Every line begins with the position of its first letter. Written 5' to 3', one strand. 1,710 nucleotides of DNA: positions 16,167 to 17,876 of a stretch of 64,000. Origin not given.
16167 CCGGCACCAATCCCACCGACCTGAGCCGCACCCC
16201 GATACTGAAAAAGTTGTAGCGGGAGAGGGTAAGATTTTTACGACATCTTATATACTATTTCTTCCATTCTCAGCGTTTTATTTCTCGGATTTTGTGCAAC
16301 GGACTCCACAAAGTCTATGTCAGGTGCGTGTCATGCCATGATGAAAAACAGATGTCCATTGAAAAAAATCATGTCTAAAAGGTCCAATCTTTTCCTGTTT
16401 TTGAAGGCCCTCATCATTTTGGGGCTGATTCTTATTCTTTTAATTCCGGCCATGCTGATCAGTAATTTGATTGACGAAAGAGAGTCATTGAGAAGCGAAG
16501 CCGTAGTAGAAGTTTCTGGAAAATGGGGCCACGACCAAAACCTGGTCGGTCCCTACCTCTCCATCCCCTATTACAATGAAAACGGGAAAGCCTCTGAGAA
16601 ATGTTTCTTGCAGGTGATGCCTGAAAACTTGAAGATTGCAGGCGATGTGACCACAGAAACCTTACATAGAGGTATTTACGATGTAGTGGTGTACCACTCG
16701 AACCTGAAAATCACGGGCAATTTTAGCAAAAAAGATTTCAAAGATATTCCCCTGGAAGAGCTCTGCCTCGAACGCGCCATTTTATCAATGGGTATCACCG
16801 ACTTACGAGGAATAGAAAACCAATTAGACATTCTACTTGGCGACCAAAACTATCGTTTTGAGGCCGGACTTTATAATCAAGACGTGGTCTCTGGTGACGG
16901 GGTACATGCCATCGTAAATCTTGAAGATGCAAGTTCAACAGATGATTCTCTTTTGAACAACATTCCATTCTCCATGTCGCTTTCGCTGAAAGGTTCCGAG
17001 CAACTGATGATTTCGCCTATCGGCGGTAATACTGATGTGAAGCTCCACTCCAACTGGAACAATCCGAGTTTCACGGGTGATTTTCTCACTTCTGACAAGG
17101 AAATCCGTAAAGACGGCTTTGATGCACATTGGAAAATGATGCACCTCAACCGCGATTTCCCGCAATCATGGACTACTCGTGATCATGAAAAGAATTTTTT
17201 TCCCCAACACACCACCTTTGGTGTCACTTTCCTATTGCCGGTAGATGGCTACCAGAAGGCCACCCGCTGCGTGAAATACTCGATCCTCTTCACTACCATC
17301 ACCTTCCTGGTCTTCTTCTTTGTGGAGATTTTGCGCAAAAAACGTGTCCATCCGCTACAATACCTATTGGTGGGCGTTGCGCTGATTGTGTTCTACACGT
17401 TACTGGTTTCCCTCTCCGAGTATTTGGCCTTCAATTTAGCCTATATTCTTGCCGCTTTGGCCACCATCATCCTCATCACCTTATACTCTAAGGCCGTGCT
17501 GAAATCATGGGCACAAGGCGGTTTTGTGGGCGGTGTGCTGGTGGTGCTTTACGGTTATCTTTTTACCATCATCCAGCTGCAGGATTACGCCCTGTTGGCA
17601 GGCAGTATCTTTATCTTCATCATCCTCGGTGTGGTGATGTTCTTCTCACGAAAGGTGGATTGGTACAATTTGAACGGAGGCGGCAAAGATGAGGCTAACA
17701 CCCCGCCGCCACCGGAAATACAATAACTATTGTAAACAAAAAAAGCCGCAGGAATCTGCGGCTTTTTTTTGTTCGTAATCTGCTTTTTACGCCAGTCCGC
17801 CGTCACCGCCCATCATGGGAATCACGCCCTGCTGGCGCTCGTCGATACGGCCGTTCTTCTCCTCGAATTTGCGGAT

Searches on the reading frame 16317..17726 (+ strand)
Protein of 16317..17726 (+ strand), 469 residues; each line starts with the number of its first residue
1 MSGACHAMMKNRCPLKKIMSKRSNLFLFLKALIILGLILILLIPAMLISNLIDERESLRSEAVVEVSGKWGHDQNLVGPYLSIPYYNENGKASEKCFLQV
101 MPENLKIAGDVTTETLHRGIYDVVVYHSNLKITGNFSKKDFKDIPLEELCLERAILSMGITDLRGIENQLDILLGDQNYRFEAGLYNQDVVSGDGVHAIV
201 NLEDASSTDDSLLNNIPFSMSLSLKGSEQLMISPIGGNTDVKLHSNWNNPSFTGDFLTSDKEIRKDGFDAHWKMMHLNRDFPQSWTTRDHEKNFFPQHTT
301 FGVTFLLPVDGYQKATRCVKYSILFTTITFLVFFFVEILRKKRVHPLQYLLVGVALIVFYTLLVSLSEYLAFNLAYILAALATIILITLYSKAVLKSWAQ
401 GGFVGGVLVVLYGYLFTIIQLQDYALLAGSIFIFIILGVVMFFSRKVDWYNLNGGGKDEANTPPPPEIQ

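Call 65: search_protein_families(library=pfam, proteins=[window:16317-17726:+], max_evalue=1e-8)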
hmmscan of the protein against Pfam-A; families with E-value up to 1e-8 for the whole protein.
window:16317-17726:+ (469 aa): 1 family
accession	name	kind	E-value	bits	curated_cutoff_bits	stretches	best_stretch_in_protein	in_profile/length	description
PF06123.17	CreD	-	3.4e-148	494.5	23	1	27-450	2-428/428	Inner membrane protein CreD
